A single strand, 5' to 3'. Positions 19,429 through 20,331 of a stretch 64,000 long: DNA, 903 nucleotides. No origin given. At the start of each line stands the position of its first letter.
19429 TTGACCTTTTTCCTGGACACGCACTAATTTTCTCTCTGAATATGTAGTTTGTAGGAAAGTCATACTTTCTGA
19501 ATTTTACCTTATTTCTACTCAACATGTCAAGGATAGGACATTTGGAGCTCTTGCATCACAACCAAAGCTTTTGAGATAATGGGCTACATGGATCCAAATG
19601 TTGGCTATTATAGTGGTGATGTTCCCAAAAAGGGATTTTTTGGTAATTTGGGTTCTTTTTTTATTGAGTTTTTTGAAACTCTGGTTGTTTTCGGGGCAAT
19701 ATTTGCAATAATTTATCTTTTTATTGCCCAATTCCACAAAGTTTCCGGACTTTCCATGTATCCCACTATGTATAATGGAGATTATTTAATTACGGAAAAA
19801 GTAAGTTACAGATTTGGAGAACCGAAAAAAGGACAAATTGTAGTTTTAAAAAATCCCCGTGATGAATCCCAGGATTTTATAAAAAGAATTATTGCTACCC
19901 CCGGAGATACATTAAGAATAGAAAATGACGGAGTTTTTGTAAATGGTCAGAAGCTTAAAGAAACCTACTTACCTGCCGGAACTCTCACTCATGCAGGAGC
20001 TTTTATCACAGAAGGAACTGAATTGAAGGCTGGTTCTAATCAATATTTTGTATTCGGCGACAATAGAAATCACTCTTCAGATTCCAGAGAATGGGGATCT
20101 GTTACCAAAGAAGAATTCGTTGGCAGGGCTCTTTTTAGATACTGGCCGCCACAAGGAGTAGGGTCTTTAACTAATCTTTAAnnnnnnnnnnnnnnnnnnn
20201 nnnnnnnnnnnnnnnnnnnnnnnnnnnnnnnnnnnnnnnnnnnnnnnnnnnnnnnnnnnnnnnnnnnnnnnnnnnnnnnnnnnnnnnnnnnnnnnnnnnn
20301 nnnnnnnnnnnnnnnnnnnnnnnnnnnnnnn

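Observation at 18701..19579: PIN/AbrB type II toxin-antitoxin cassette bracketed by 21-bp direct repeats next to tRNA-Val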

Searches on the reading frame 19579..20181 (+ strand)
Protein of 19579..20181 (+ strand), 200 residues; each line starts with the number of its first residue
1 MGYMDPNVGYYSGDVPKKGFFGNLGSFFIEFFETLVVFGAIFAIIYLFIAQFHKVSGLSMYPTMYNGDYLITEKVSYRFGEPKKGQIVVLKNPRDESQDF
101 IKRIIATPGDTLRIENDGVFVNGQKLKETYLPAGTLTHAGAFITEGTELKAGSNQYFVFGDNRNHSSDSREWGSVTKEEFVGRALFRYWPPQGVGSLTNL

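Call 6: search_protein_families(library=pfam, proteins=[window:19579-20181:+], max_evalue=0.1)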
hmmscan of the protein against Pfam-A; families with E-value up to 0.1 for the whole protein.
window:19579-20181:+ (200 aa): 2 families
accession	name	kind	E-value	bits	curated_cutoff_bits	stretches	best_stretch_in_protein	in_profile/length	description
PF10502.14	Peptidase_S26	-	2.4e-45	155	22.9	1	29-189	2-168/168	Signal peptidase, peptidase S26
PF00717.28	Peptidase_S24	-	0.00017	21.7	23.3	1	53-114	38-91/116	Peptidase S24-like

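Call 7: find_encoding_contigs(protein=window:19579-20181:+, flank=6000, max_places=10)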
Protein window:19579-20181:+ (200 aa): no gene with exactly this product is on record in the collection.

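Call 10: find_encoding_contigs(protein=window:19588-20181:+, flank=6000, max_places=10)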
Protein window:19588-20181:+ (197 aa): 3 contigs read that carry it; 3 places shown.
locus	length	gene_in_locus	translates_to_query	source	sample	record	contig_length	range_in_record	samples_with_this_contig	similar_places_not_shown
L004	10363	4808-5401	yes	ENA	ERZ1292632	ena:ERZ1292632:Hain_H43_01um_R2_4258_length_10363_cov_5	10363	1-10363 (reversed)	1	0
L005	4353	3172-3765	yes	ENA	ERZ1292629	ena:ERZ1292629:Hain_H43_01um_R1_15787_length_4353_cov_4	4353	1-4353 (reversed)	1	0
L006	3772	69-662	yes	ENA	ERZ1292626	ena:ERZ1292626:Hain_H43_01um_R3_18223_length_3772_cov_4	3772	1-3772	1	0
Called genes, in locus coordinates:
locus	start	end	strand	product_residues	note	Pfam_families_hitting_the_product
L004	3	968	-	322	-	?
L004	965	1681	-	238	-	PF08241:Methyltransf_11, PF13649:Methyltransf_25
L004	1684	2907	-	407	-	PF01943:Polysacc_synt, PF13440:Polysacc_synt_3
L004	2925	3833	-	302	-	PF13354:Beta-lactamase2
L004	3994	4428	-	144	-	PF01850:PIN (weak), PF13470:PIN_3 (weak)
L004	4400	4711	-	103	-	PF04014:MazE_antitoxin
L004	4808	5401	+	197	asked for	PF10502:Peptidase_S26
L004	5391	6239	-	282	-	PF02195:ParB_N, PF17762:HTH_ParB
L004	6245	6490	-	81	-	PF01016:Ribosomal_L27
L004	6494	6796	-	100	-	PF00829:Ribosomal_L21p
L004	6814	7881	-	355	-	PF01098:FTSW_RODA_SPOVE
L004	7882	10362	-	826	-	?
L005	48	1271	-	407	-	PF01943:Polysacc_synt, PF13440:Polysacc_synt_3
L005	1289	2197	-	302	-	PF13354:Beta-lactamase2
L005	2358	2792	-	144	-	PF01850:PIN (weak), PF13470:PIN_3 (weak)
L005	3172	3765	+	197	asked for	PF10502:Peptidase_S26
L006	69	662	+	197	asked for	PF10502:Peptidase_S26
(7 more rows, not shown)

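Call 11: find_homologous_proteins(query=window:19588-20181:+, max_evalue=1e-20)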
Query window:19588-20181:+ (197 aa): 1912 proteins with E <= 1e-20 among 2115 candidates; the best 120 are listed.
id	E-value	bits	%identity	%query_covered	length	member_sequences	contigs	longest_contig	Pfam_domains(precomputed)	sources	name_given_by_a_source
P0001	2.1e-129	447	100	100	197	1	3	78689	PF10502.15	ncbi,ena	-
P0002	2.9e-114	398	87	100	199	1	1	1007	PF10502.15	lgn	-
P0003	6.0e-113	394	87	100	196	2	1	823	PF10502.15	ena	-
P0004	1.1e-112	393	87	100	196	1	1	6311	PF10502.15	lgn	-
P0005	1.8e-110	385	86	100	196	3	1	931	PF00717.29,PF10502.15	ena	-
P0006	7.1e-110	383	86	100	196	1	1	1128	PF00717.29,PF10502.15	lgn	-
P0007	7.7e-110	383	84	100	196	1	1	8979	PF10502.15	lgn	-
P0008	7.3e-107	374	80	100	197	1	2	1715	PF10502.15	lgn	-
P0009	1.5e-106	373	82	99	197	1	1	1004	PF10502.15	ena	-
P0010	1.5e-106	373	83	100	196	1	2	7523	PF10502.15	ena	-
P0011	4.1e-106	371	83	99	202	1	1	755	PF10502.15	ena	-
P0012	5.8e-106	371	82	99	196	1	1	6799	PF10502.15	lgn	-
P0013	5.0e-105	368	82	100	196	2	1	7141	PF10502.15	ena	-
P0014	5.6e-105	368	80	99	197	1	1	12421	PF00717.29,PF10502.15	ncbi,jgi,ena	-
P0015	1.2e-103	363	79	99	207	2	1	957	PF10502.15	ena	-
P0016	9.9e-103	360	79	100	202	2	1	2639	PF10502.15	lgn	-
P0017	9.2e-102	357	78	99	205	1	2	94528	PF10502.15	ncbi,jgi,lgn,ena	-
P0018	2.1e-100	353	78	99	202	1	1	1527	PF10502.15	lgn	-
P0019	2.9e-99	349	75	98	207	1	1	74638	PF00717.29,PF10502.15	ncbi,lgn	-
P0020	3.6e-99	349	78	99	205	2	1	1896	PF10502.15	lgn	-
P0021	1.5e-98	347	75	100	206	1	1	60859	PF10502.15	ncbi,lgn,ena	-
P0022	1.6e-98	346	76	99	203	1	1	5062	PF10502.15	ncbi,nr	ncbi:MAG: signal peptidase I [Candidatus Daviesbacteria bacterium]|nr:signal peptidase I [Candidatus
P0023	1.8e-96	340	75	99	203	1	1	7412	PF10502.15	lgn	-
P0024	2.0e-95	336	74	99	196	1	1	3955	PF00717.29,PF10502.15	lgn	-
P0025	2.8e-94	333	73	99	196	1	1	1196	PF00717.29,PF10502.15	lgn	-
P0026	3.3e-94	332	73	99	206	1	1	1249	PF00717.29,PF10502.15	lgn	-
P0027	4.1e-94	332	75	96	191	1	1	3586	PF10502.15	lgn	-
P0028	2.2e-93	330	76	99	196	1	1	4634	PF10502.15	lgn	-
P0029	4.7e-93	329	72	99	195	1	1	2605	PF10502.15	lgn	-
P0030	1.4e-92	327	72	99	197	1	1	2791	PF00717.29,PF10502.15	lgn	-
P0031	1.5e-92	327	72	99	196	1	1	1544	PF10502.15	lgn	-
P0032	3.5e-92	326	73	93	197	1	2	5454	PF10502.15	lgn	-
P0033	3.7e-92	326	73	99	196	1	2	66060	PF00717.29,PF10502.15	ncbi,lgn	-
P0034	4.0e-92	326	71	97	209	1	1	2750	PF00717.29,PF10502.15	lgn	-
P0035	4.4e-92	325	74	96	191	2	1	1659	PF10502.15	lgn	-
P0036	8.4e-92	325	72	99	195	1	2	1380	PF00717.29,PF10502.15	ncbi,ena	-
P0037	1.2e-91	324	72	99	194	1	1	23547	PF10502.15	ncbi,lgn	-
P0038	1.5e-91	324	69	99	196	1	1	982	PF10502.15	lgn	-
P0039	1.8e-91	323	72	99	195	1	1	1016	PF10502.15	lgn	-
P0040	2.0e-91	323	72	99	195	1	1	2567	PF10502.15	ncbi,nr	ncbi:MAG: signal peptidase I [Actinobacteria bacterium]|nr:signal peptidase I [Actinomycetota bacter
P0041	2.2e-91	323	70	99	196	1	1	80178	PF10502.15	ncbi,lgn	-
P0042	2.4e-91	323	72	99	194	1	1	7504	PF10502.15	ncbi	-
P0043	2.4e-91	323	72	98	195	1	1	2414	PF10502.15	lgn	-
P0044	2.5e-91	323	70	97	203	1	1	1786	PF10502.15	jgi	jgi:signal peptidase I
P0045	2.6e-91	323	72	98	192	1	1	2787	PF10502.15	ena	-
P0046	3.1e-91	323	80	88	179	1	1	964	PF10502.15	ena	-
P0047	4.1e-91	322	73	96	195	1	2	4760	PF10502.15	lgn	-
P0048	4.3e-91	322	72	98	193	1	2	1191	PF10502.15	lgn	-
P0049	4.5e-91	322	70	99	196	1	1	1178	PF10502.15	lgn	-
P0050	5.4e-91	322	72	99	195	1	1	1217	PF10502.15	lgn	-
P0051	6.1e-91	322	72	99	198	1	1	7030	PF00717.29,PF10502.15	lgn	-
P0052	8.2e-91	321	71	99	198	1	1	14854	PF10502.15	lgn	-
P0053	1.2e-90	321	72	99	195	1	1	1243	PF10502.15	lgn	-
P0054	1.3e-90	321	72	97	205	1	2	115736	PF10502.15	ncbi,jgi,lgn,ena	-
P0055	1.7e-90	320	72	99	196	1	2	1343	PF00717.29,PF10502.15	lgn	-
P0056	1.8e-90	320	73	95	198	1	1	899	PF10502.15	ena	-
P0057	1.9e-90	320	70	95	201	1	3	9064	PF00717.29,PF10502.15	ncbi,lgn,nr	ncbi:signal peptidase I [Candidatus Daviesbacteria bacterium]|nr:signal peptidase I [Candidatus Davi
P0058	2.5e-90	320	68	98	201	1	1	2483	PF10502.15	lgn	-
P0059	2.8e-90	320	72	98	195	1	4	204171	PF10502.15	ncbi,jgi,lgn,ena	-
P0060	2.8e-90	320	71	96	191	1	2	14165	PF10502.15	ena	-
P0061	4.9e-90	319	71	99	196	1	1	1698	PF00717.29,PF10502.15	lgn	-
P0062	6.2e-90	318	75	95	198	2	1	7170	PF10502.15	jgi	-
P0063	6.5e-90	318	71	99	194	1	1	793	PF10502.15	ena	-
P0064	8.5e-90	318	71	99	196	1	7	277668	PF00717.29,PF10502.15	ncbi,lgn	-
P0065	8.6e-90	318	68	99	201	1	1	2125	PF10502.15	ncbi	-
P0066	8.8e-90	318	69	99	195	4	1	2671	PF10502.15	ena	-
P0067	9.8e-90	318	72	99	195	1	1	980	PF00717.29,PF10502.15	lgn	-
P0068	1.1e-89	318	72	94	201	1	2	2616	PF10502.15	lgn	-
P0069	1.2e-89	318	71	99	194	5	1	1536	PF00717.29,PF10502.15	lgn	-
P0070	1.4e-89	317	70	99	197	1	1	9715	PF10502.15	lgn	-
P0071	2.0e-89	317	72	99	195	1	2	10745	PF10502.15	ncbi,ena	-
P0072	2.1e-89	317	72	99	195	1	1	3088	PF00717.29,PF10502.15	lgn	-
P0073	2.5e-89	316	72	99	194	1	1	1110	PF00717.29,PF10502.15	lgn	-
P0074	2.9e-89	316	74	99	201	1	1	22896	PF00717.29,PF10502.15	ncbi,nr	ncbi:signal peptidase I [Candidatus Daviesbacteria bacterium]|nr:signal peptidase I [Candidatus Davi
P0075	3.8e-89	316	68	99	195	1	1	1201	PF10502.15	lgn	-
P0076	4.3e-89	316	69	98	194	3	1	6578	PF10502.15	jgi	-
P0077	5.4e-89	315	69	99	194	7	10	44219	PF10502.15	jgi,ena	-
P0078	6.3e-89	315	73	96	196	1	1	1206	PF10502.15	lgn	-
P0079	6.6e-89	315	69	98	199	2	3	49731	PF10502.15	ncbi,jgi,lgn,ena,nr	ncbi:signal peptidase I [Patescibacteria group bacterium]|nr:signal peptidase I [Patescibacteria gro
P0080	8.1e-89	315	74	92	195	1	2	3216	PF10502.15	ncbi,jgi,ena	-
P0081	8.8e-89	315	66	99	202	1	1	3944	PF10502.15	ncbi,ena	-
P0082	1.0e-88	314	74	99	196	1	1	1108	PF10502.15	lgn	-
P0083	1.1e-88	314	68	99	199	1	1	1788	PF10502.15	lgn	-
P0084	1.2e-88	314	69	98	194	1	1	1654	PF00717.29,PF10502.15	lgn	-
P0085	1.6e-88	314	71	99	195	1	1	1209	PF10502.15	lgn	-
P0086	1.7e-88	314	71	98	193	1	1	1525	PF10502.15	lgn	-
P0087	1.8e-88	314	72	95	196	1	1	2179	PF00717.29,PF10502.15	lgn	-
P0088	2.0e-88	314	70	99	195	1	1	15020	PF00717.29,PF10502.15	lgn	-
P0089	2.4e-88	313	71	95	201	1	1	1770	PF10502.15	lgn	-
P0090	3.3e-88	313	70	98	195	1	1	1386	PF10502.15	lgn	-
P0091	4.2e-88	312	69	99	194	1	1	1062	PF00717.29,PF10502.15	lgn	-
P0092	4.6e-88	312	69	99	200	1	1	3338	PF00717.29,PF10502.15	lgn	-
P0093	5.0e-88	312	69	96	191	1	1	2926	PF10502.15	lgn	-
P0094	5.6e-88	312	71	98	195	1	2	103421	PF10502.15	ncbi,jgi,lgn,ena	-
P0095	6.6e-88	312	72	94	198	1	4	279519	PF10502.15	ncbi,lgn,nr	ncbi:signal peptidase I [Candidatus Daviesbacteria bacterium]|nr:signal peptidase I [Candidatus Davi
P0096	7.1e-88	312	68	99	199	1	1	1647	PF10502.15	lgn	-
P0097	7.1e-88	312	70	99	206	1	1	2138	PF10502.15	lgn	-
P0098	7.4e-88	312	70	99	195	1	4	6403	PF10502.15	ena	-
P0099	7.4e-88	312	71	96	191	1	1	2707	PF10502.15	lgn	-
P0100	8.2e-88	311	71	99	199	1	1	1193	PF10502.15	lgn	-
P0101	8.5e-88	311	67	99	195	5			PF10502.15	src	-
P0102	8.6e-88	311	71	99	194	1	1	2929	PF00717.29,PF10502.15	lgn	-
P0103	8.6e-88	311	70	99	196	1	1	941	PF00717.29,PF10502.15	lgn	-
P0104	9.1e-88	311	74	93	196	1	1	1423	PF00717.29,PF10502.15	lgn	-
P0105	9.2e-88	311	71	94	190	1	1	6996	PF10502.15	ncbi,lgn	-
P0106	1.0e-87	311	67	99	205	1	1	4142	PF10502.15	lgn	-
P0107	1.0e-87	311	73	94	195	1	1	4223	PF10502.15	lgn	-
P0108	1.2e-87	311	71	95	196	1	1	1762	PF00717.29,PF10502.15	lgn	-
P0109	1.3e-87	311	70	99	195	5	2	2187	PF00717.29,PF10502.15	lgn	-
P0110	1.7e-87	310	70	95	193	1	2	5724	PF10502.15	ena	-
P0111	2.0e-87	310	67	99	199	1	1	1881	PF10502.15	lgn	-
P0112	2.1e-87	310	70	99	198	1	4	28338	PF10502.15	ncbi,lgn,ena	-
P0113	2.2e-87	310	74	94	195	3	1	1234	PF10502.15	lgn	-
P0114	2.4e-87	310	73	95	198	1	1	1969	PF00717.29,PF10502.15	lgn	-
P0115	2.8e-87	310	70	99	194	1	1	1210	PF10502.15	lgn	-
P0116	2.9e-87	310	72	96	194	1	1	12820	PF10502.15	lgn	-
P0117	3.7e-87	309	70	99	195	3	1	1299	PF10502.15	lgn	-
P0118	3.7e-87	309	70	99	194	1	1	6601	PF10502.15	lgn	-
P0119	4.0e-87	309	70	99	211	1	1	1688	PF00717.29,PF10502.15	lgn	-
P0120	4.0e-87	309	74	94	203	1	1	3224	PF00717.29,PF10502.15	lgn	-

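Call 13: find_related_loci(query=A1, collection=genome_contigs, flank=5000)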
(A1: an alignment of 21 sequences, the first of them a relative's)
Query A1 (197 aa) in genome_contigs; peptide patterns used: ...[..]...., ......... (x = any residue, [..] = any of these).
223 stretches matched a pattern; 173 encode a relative of the query (tblastn E <= 1e-3); the best 80 are kept; 80 distinct loci.
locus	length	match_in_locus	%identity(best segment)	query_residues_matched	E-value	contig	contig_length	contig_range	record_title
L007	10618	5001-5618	74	1-197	1e-102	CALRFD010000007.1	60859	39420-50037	MAG: Patescibacteria group bacterium isolate Ike-100m-12 genome assembly, contig: Ike-100-c162, whole genome shotgun seq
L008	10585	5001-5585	70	1-196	3e-95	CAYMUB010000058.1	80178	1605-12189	MAG TPA_asm: uncultured Gammaproteobacteria bacterium isolate binchicken_co203_488 genome assembly, contig: k141_4500599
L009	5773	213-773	70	10-196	4e-94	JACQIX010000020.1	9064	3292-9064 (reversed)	MAG: Candidatus Daviesbacteria bacterium isolate NC_groundwater_1136_Ag_S-0.1um_38_183 S_p1_S3_coassembly_k141_519367, w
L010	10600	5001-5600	74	1-196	4e-94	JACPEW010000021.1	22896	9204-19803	MAG: Candidatus Daviesbacteria bacterium isolate NC_groundwater_345_Ag_B-0.1um_36_18 GD18-4_B1_scaffold_1090215, whole g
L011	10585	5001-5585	71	1-196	3e-93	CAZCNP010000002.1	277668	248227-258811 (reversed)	MAG TPA_asm: uncultured Gammaproteobacteria bacterium isolate binchicken_co38_1123 genome assembly, contig: NODE_94_leng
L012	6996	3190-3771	69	1-196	1e-92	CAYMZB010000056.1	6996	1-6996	MAG TPA_asm: uncultured Gammaproteobacteria bacterium isolate binchicken_co203_489 genome assembly, contig: k141_563496,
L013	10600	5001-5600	71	1-196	1e-91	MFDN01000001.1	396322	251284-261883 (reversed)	MAG: Candidatus Daviesbacteria bacterium RIFCSPLOWO2_01_FULL_39_23 rifcsplowo2_01_scaffold_1, whole genome shotgun seque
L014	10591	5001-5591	70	1-196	2e-91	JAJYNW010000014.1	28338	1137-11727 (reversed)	MAG: bacterium isolate DBS2-4.bin98 NODE_2754_length_28338_cov_3.6451, whole genome shotgun sequence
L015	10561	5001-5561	71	10-196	2e-91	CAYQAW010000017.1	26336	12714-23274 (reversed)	MAG TPA_asm: uncultured Gammaproteobacteria bacterium isolate binchicken_co251_588 genome assembly, contig: NODE_2520_le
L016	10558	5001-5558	72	10-195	2e-91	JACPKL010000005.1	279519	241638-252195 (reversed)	MAG: Candidatus Daviesbacteria bacterium isolate NC_groundwater_493_Ag_S-0.1um_36_17 S35_SO-1_scaffold_124290, whole gen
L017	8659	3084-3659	68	1-195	3e-91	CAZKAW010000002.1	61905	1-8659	MAG TPA_asm: uncultured Gammaproteobacteria bacterium isolate binchicken_co38_470 genome assembly, contig: NODE_1136_len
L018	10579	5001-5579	70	1-196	1e-90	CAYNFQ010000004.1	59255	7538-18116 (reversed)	MAG TPA_asm: uncultured Gammaproteobacteria bacterium isolate binchicken_co110_279 genome assembly, contig: NODE_1283_le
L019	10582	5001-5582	68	1-196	2e-90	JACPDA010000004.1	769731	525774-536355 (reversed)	MAG: Candidatus Daviesbacteria bacterium isolate NC_groundwater_297_Ag_B-0.1um_41_14 S7_GD2017_3_B1_scaffold_1, whole ge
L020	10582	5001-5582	68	1-196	2e-89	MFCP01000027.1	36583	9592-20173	MAG: Candidatus Daviesbacteria bacterium RIFCSPHIGHO2_01_FULL_40_11 rifcsphigho2_01_scaffold_3262, whole genome shotgun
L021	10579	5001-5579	68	1-196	1e-88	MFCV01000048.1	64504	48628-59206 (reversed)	MAG: Candidatus Daviesbacteria bacterium RIFCSPHIGHO2_02_FULL_36_13 rifcsphigho2_02_scaffold_986, whole genome shotgun s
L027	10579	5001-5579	69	1-196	2e-89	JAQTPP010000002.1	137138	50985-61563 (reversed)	MAG: Candidatus Daviesbacteria bacterium isolate STB_119 NODE_302_length_137138_cov_5.464744_Sandtown_B, whole genome sh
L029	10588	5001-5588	68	1-196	9e-86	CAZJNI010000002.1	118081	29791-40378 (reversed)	MAG TPA_asm: uncultured Gammaproteobacteria bacterium isolate binchicken_co38_1358 genome assembly, contig: NODE_421_len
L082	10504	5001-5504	50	20-187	4e-54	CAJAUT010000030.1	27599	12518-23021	uncultured bacterium isolate Loc080925-6m_bin-0061 genome assembly, contig: bin-0061:30/34, whole genome shotgun sequenc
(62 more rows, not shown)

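Call 21: find_encoding_contigs(protein=P0007, flank=4000, max_places=3)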
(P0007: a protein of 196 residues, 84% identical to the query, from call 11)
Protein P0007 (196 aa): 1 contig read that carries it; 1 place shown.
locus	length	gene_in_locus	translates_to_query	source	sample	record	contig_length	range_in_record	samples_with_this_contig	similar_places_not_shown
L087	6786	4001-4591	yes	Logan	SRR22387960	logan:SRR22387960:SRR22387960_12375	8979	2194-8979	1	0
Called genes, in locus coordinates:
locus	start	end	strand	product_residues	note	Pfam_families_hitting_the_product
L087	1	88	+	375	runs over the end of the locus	PF04932:Wzy_C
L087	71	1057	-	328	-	PF00535:Glycos_transf_2, PF10111:Glyco_tranf_2_2, PF13641:Glyco_tranf_2_3, PF13632:Glyco_trans_2_3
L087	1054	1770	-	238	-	PF08241:Methyltransf_11, PF13649:Methyltransf_25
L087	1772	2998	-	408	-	PF01943:Polysacc_synt, PF13440:Polysacc_synt_3, PF01554:MatE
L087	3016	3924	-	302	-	PF13354:Beta-lactamase2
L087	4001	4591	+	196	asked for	PF10502:Peptidase_S26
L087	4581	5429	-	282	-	PF02195:ParB_N, PF17762:HTH_ParB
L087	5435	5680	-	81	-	PF01016:Ribosomal_L27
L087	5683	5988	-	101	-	PF00829:Ribosomal_L21p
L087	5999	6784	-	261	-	?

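Call 22: find_encoding_contigs(protein=P0004, flank=4000, max_places=3)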
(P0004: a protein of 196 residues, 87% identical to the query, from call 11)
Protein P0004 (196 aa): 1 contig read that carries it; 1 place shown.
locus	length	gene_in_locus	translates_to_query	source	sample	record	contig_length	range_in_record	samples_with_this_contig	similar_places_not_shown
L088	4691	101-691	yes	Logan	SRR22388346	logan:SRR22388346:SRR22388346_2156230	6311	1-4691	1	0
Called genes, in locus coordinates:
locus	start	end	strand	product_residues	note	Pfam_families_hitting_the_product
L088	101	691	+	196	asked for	PF10502:Peptidase_S26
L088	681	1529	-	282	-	PF02195:ParB_N, PF17762:HTH_ParB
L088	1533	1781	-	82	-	PF01016:Ribosomal_L27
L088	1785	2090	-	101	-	PF00829:Ribosomal_L21p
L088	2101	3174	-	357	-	PF01098:FTSW_RODA_SPOVE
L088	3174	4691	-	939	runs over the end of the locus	PF00133:tRNA-synt_1, PF09334:tRNA-synt_1g, PF08264:Anticodon_1, PF19302:DUF5915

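Call 23: find_encoding_contigs(protein=P0010, flank=4000, max_places=3)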
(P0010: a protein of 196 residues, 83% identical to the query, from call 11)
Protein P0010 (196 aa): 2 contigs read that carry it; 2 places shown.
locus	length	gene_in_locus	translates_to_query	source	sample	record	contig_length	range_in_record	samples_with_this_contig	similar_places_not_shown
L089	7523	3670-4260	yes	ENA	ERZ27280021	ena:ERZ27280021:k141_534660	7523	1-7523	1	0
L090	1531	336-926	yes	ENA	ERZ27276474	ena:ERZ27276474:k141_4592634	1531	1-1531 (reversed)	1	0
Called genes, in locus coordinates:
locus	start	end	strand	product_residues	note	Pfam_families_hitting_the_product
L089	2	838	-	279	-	?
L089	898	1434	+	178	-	-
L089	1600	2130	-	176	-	PF01541:GIY-YIG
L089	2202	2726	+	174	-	-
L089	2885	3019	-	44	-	-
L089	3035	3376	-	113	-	PF13560:HTH_31 (weak), PF01381:HTH_3 (weak)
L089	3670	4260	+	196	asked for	PF10502:Peptidase_S26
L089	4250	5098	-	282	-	PF02195:ParB_N, PF17762:HTH_ParB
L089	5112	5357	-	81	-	PF01016:Ribosomal_L27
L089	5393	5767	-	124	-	PF00829:Ribosomal_L21p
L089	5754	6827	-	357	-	PF01098:FTSW_RODA_SPOVE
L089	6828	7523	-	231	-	?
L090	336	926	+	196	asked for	PF10502:Peptidase_S26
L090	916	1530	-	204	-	?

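Call 24: find_encoding_contigs(protein=P0014, flank=4000, max_places=3)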
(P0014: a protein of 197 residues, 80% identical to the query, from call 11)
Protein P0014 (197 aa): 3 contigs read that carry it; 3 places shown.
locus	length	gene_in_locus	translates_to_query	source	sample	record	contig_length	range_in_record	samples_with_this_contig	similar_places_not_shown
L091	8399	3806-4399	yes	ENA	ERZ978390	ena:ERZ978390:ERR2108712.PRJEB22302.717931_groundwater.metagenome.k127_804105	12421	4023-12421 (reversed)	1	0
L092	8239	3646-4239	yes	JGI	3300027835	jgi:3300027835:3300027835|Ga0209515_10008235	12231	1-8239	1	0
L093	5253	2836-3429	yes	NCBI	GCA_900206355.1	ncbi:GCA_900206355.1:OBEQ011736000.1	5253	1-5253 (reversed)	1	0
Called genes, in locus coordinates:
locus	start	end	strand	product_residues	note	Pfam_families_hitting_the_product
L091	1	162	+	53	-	?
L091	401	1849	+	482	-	PF13231:PMT_2 (weak)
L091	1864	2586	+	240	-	PF09136:Glucodextran_B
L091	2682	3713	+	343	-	PF04932:Wzy_C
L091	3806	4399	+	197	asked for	PF10502:Peptidase_S26, PF00717:Peptidase_S24 (faint)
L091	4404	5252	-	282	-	PF02195:ParB_N, PF17762:HTH_ParB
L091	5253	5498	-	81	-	PF01016:Ribosomal_L27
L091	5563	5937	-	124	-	PF00829:Ribosomal_L21p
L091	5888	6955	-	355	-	PF01098:FTSW_RODA_SPOVE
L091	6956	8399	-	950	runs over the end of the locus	PF00133:tRNA-synt_1, PF09334:tRNA-synt_1g, PF08264:Anticodon_1, PF19302:DUF5915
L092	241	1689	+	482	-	PF13231:PMT_2 (weak)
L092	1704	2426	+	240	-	PF09136:Glucodextran_B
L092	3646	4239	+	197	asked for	PF10502:Peptidase_S26, PF00717:Peptidase_S24 (faint)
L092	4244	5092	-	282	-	PF02195:ParB_N, PF17762:HTH_ParB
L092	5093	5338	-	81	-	PF01016:Ribosomal_L27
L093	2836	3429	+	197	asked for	PF10502:Peptidase_S26, PF00717:Peptidase_S24 (faint)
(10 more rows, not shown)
